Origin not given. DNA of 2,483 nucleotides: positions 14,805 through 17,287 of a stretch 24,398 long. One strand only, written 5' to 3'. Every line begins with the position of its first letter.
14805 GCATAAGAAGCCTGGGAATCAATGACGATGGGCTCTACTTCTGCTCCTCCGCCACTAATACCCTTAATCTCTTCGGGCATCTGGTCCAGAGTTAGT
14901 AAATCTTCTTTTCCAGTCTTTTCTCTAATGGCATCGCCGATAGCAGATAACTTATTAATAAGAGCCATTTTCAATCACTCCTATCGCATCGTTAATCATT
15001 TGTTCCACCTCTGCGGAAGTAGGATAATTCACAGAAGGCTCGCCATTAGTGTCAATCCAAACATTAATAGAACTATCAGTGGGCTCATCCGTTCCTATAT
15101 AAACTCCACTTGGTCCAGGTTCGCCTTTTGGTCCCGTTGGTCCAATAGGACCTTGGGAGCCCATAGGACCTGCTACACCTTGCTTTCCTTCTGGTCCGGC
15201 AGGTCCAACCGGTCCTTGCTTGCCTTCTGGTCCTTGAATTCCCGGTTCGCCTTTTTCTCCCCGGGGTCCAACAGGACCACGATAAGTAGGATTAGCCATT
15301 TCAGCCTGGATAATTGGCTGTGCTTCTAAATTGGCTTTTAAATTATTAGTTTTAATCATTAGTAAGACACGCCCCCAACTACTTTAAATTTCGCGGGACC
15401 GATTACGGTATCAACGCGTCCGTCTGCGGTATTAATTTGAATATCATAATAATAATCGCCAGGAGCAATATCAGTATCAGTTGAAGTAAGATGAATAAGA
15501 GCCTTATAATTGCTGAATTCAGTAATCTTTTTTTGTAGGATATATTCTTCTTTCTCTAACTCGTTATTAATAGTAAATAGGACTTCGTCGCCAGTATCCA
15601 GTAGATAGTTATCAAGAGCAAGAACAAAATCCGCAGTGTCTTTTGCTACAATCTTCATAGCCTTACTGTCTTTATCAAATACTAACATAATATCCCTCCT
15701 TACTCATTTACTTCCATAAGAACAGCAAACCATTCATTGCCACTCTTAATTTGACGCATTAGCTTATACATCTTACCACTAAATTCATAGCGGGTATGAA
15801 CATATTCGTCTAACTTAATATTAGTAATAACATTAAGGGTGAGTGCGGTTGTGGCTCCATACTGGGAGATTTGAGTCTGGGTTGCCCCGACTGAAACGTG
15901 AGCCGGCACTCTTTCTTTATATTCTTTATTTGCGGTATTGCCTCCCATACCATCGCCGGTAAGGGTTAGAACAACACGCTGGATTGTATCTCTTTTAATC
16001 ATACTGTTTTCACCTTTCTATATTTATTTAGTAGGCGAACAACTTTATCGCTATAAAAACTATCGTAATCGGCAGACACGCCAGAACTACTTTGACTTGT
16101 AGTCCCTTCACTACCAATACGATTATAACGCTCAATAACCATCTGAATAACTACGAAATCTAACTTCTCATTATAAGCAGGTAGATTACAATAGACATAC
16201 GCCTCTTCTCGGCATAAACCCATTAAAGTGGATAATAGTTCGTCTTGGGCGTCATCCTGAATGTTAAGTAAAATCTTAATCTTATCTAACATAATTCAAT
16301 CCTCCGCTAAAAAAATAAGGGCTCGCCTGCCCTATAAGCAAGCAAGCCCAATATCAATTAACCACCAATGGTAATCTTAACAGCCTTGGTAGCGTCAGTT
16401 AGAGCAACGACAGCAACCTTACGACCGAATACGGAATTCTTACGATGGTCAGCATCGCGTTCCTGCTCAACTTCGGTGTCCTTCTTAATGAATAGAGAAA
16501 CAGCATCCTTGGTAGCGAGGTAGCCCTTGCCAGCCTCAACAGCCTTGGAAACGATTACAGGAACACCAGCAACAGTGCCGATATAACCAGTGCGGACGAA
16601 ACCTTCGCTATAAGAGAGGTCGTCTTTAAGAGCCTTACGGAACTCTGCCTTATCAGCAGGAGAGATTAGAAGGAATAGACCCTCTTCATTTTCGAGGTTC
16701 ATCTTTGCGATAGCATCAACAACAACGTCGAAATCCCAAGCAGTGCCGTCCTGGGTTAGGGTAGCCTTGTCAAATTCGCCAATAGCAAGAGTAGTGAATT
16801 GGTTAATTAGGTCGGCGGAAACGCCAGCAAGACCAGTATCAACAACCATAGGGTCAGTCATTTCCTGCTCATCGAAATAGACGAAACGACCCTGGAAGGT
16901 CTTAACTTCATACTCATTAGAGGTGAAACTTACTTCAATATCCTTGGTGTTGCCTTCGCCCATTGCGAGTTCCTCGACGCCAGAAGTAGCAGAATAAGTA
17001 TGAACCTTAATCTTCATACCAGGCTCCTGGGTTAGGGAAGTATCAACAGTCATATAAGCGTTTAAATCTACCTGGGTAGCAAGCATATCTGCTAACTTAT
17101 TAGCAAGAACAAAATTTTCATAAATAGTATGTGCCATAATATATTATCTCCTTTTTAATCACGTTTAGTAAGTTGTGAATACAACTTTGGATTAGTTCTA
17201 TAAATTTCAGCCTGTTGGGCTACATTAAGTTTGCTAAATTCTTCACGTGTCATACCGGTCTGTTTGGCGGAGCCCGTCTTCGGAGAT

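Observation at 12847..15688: Duplicated 'collagen-like stalk + IGDAIR-motif head' cassette inserted in the neck module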

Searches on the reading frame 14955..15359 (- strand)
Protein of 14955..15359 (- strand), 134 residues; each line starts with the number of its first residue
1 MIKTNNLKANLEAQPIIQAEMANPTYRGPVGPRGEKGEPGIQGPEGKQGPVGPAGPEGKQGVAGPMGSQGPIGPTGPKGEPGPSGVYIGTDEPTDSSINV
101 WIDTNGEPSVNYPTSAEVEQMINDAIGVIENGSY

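Call 4: search_protein_families(library=pfam, proteins=[window:14955-15359:-], max_evalue=0.1)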
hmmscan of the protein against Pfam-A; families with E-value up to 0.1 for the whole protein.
window:14955-15359:- (134 aa): 1 family
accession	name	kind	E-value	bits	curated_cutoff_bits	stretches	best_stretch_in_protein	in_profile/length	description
PF01391.23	Collagen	-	7.5e-10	38.9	27.2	1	28-85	1-58/60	Collagen triple helix repeat (20 copies)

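Call 5: search_protein_families(library=phrogs, proteins=[window:14955-15359:-], max_evalue=0.01)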
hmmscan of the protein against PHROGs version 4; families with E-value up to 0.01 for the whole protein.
window:14955-15359:- (134 aa): 39 families (the best 25 are shown)
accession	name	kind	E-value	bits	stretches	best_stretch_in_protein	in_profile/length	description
phrog_5073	-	tail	1.6e-16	61.5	1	27-119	305-399/519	tail fiber protein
phrog_6320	-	tail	5.3e-16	59.5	1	28-87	152-211/745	tail fiber protein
phrog_366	-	tail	5.1e-14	53.6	1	18-85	299-372/474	tail fiber protein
phrog_819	-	tail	1.6e-13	50.8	1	28-86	535-593/1024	tail protein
phrog_8745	-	tail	3.9e-13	48.6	1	28-85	1422-1479/1803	tail fiber protein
phrog_17587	-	tail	1.7e-10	41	1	27-85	350-420/641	tail fiber protein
phrog_1658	-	unknown function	3.5e-10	41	1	27-85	54-112/239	-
phrog_32123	-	unknown function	5.2e-10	39.2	2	27-121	247-342/532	-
phrog_30509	-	tail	8.5e-09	35.9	1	28-86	57-115/254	collagen like minor tail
phrog_38766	-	head and packaging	1.5e-08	34.6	1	27-108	105-186/478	virion structural protein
phrog_32409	-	tail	1.5e-08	34.5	1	30-80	190-240/884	tail fiber protein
phrog_1806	-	tail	1.9e-08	34.9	2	42-95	111-161/276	collagen like minor tail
phrog_38806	-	unknown function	3.3e-08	34.2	1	28-86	76-140/285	-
phrog_10972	-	tail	3.6e-07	31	1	27-95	159-227/343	tail fiber protein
phrog_26246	-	tail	5.5e-07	30.1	1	26-85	105-164/329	tail protein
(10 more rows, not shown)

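Call 32: search_protein_families(library=ncbifam, proteins=[window:14955-15359:-], max_evalue=0.1)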
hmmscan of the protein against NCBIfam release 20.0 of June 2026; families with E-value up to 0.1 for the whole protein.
window:14955-15359:- (134 aa): 3 families
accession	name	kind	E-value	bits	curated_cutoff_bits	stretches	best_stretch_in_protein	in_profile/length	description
NF038329.2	gly_rich_SclB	equivalog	1.3e-12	47.4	325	1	24-85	119-180/442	LPXTG-anchored collagen-like adhesin Scl2/SclB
NF046116.1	adhesin_Lcl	equivalog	7.5e-10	37.9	500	1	28-85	54-141/431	collagen-like adhesin Lcl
NF038330.1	adhesin_SclA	exception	2.5e-09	37.2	400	1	23-91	196-264/405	LPXTG-anchored collagen-like adhesin Scl1/SclA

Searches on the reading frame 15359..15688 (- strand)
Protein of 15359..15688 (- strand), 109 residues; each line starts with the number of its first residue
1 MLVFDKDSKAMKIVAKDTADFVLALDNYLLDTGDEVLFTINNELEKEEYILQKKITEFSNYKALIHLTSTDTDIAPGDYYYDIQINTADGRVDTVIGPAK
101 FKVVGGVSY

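Call 4: search_protein_families(library=pfam, proteins=[window:15359-15688:-], max_evalue=0.1)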
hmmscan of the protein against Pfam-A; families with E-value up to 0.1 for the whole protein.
window:15359-15688:- (109 aa): 0 families

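Call 5: search_protein_families(library=phrogs, proteins=[window:15359-15688:-], max_evalue=0.01)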
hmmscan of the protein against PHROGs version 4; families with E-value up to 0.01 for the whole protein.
window:15359-15688:- (109 aa): 1 family
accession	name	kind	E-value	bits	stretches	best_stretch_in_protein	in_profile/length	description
phrog_1084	-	unknown function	5e-08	34.1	1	13-108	12-115/123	unknown function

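Call 17: search_solved_structures(query=window:15359-15688:-, max_evalue=10)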
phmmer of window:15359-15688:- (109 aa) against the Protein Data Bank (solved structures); distinct sequences matched with E-value up to 10: 3.
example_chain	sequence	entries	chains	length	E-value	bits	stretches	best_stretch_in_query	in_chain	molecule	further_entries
5z67_A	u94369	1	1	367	5.6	10.8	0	19-69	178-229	DNA replication and repair protein RecF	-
5z69_A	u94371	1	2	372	5.9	10.7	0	19-69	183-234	DNA replication and repair protein RecF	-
5z68_A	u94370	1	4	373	6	10.7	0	19-69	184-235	DNA replication and repair protein RecF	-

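Call 32: search_protein_families(library=ncbifam, proteins=[window:15359-15688:-], max_evalue=0.1)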
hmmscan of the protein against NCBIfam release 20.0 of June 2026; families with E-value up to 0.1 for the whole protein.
window:15359-15688:- (109 aa): 0 families

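Call 42: search_dna_similar(query=window:15359-15688:-, collection=phages, mode=protein, max_evalue=0.01, max_rows=40)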
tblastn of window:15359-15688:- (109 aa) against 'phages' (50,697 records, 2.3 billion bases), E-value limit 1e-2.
No match.

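Call 63: search_solved_structures(query=A4, max_evalue=10)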
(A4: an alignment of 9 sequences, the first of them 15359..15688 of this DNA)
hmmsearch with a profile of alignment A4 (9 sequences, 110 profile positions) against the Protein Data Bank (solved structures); distinct sequences matched with E-value up to 10: 1.
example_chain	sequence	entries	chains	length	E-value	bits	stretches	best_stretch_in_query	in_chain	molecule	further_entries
6nz0_Z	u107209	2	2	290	0.5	13.9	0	72-95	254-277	Dyslexia-associated protein KIAA0319-like protein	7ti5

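Call 70: find_homologous_proteins(query=A4, max_evalue=0.001)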
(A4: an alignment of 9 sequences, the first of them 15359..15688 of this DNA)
Query A4 (9 sequences) (109 aa, profile of the alignment): 690 proteins with E <= 0.001 among 977 candidates; the best 120 are listed.
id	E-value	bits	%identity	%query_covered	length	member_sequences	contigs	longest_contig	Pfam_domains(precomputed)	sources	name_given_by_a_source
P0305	7.3e-44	166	96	100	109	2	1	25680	-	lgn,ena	-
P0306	1.1e-43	166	92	100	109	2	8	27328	-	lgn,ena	-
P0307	2.3e-43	165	92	100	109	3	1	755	-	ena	-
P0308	2.7e-43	165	71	100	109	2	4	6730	-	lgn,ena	-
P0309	3.1e-43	164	72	100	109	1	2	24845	-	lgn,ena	-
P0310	5.1e-43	164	72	100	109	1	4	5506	-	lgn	-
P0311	1.1e-42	163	65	100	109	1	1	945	-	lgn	-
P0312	1.3e-42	162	92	100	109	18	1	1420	-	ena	-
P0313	1.9e-42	162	68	100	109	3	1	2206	-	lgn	-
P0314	2.0e-42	162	91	100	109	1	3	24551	-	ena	-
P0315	2.0e-42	162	71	100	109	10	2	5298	-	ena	-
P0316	2.1e-42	162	63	100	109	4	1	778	-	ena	-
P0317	2.4e-42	162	62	100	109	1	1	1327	-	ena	-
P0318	2.5e-42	161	65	100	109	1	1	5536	-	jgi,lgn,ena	-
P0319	2.7e-42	161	71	100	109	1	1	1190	-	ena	-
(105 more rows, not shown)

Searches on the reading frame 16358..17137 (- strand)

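Call 4: search_protein_families(library=pfam, proteins=[window:16358-17137:-], max_evalue=0.1)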
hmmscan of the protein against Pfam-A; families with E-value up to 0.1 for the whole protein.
window:16358-17137:- (259 aa): 0 families

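Call 12: search_protein_families(library=phrogs, proteins=[window:16358-17137:-], max_evalue=0.001)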
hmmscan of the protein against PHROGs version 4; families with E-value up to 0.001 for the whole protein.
window:16358-17137:- (259 aa): 4 families
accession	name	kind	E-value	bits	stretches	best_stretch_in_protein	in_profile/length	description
phrog_544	-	head and packaging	3.8e-27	96.4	1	6-258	8-274/282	major head protein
phrog_2263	-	head and packaging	5.1e-07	30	1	27-256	298-544/551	major head protein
phrog_267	-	head and packaging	0.00013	22.3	1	92-230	144-298/410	major head protein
phrog_1650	-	head and packaging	0.00025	21.5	1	162-256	202-296/300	major head protein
